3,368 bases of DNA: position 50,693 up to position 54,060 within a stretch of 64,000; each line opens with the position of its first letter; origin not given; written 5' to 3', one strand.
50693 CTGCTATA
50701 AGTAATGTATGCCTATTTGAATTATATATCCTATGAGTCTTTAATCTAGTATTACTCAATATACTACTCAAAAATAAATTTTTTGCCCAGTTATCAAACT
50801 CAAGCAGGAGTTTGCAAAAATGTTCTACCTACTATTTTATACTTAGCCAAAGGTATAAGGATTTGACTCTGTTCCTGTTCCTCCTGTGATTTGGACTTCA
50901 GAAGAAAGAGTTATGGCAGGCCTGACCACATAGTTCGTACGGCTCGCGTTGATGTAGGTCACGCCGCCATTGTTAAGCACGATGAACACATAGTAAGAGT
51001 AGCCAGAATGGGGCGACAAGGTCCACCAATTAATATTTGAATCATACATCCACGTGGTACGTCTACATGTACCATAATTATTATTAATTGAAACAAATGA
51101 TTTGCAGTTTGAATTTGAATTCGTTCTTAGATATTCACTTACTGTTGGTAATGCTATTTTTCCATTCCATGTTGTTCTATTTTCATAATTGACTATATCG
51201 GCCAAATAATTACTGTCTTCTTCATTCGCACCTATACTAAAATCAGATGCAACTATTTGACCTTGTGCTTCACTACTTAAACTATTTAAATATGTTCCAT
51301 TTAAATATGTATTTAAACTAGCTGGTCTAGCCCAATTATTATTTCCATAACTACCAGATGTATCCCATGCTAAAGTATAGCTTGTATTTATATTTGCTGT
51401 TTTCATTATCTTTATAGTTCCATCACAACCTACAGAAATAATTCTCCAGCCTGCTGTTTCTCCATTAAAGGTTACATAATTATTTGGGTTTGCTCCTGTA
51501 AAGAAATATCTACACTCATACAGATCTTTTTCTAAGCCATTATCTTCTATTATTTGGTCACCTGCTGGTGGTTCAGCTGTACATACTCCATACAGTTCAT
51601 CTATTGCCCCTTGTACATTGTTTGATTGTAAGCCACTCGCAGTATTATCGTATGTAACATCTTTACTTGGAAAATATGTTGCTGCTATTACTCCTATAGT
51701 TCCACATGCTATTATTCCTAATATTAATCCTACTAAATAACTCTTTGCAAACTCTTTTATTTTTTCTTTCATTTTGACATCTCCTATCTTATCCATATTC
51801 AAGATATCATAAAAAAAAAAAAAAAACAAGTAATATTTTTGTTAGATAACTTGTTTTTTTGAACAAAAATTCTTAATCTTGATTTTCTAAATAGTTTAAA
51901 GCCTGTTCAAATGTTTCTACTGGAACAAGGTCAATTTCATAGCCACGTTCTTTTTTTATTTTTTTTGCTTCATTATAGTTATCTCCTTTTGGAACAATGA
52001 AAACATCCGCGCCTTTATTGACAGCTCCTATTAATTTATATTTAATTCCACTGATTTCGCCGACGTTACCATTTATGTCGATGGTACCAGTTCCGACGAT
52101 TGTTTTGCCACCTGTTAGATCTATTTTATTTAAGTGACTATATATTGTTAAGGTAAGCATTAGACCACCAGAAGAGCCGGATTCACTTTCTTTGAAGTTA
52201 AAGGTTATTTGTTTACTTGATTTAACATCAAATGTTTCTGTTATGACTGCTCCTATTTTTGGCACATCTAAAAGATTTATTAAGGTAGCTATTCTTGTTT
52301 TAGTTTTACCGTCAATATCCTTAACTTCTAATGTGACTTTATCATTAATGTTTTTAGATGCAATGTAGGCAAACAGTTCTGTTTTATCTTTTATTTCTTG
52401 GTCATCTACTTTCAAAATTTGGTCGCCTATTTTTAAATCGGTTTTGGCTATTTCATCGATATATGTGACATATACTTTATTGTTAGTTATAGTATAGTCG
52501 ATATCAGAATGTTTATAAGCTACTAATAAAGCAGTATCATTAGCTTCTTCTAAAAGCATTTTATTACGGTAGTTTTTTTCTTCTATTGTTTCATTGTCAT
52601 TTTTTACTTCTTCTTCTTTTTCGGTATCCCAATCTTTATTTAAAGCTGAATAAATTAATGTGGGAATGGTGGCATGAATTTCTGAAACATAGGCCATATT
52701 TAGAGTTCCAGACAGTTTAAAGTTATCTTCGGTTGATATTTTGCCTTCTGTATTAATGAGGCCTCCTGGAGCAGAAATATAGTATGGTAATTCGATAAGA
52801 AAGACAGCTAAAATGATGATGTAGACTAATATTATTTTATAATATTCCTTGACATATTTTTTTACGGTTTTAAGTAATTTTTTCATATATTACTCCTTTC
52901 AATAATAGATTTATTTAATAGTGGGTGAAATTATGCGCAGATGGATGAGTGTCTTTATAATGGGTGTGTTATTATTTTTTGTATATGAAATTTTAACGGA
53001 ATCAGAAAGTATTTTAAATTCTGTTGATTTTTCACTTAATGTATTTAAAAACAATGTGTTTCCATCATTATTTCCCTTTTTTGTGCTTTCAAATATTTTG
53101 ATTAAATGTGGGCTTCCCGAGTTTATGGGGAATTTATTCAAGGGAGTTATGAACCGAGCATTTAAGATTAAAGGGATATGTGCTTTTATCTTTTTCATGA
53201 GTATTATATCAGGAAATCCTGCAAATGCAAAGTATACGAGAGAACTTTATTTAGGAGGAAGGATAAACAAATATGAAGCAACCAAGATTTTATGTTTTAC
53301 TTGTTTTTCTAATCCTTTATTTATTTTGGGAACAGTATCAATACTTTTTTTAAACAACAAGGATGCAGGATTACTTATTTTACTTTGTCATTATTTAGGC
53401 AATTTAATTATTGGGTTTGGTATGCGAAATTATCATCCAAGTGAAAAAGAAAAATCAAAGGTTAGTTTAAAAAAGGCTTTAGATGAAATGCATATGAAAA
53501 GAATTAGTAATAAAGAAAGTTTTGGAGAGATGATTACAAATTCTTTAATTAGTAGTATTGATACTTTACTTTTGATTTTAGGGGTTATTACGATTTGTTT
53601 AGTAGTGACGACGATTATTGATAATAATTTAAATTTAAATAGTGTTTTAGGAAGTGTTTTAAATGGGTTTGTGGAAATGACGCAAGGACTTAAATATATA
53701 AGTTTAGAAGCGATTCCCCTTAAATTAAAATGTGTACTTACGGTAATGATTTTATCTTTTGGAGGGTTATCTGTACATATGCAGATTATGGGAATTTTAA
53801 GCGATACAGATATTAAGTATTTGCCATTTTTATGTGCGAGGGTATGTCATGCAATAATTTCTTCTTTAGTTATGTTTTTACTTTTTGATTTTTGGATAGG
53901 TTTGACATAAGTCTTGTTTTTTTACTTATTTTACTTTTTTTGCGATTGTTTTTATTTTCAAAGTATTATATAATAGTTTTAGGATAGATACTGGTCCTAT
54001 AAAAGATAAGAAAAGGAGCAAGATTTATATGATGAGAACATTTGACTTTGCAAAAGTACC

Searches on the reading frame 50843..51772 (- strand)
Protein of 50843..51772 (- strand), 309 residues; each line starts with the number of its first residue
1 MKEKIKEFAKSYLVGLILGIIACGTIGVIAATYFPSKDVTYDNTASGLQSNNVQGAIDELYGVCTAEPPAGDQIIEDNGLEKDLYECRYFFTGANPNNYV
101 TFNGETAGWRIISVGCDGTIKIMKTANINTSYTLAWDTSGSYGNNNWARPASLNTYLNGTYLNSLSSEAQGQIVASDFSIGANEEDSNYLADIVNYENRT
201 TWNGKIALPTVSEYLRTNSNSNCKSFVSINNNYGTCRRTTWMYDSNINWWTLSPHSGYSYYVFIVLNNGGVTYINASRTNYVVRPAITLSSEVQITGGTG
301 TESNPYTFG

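Call 4: search_protein_families(library=pfam, proteins=[window:50843-51772:-], max_evalue=1)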
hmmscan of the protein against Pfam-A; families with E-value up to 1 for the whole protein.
window:50843-51772:- (309 aa): 1 family
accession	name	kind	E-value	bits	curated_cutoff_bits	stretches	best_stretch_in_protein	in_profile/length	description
PF19789.6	DUF6273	-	2.7e-13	50.6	23.5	1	140-290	27-171/172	Domain of unknown function (DUF6273)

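Call 5: search_protein_families(library=ncbifam, proteins=[window:50843-51772:-], max_evalue=1)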
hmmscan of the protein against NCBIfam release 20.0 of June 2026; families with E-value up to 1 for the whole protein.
window:50843-51772:- (309 aa): 0 families

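Call 51: search_protein_families(library=phrogs, proteins=[window:50843-51772:-], max_evalue=0.01)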
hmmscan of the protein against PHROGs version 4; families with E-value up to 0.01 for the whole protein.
window:50843-51772:- (309 aa): 1 family
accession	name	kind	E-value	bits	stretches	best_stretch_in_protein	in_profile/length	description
phrog_9958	-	unknown function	7.5e-07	29.7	1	141-295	52-180/210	-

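Call 54: search_protein_families(library=padloc, proteins=[window:50843-51772:-], max_evalue=0.01)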
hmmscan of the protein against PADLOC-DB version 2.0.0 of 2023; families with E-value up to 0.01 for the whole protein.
window:50843-51772:- (309 aa): 0 families

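Call 77: search_dna_similar(query=window:50843-51772:-, collection=phages, mode=protein, max_evalue=0.001, max_rows=15)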
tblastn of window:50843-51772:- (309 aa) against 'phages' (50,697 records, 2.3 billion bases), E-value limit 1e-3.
No match.

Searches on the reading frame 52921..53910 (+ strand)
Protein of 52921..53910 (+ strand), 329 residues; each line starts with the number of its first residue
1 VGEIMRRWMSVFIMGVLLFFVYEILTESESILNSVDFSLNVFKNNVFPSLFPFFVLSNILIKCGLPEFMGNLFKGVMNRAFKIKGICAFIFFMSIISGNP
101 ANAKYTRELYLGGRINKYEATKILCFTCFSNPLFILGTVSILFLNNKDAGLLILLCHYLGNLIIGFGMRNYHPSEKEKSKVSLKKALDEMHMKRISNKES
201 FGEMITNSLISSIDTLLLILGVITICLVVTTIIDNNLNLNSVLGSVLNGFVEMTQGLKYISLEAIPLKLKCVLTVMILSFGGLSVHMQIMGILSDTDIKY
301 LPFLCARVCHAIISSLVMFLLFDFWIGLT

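Call 31: search_protein_families(library=pfam, proteins=[window:52921-53910:+], max_evalue=0.001)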
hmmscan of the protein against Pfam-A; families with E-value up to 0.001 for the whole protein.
window:52921-53910:+ (329 aa): 1 family
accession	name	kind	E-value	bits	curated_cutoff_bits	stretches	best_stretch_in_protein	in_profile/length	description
PF07670.19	Gate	-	5.8e-07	30.4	29.6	1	45-138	3-95/104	Nucleoside recognition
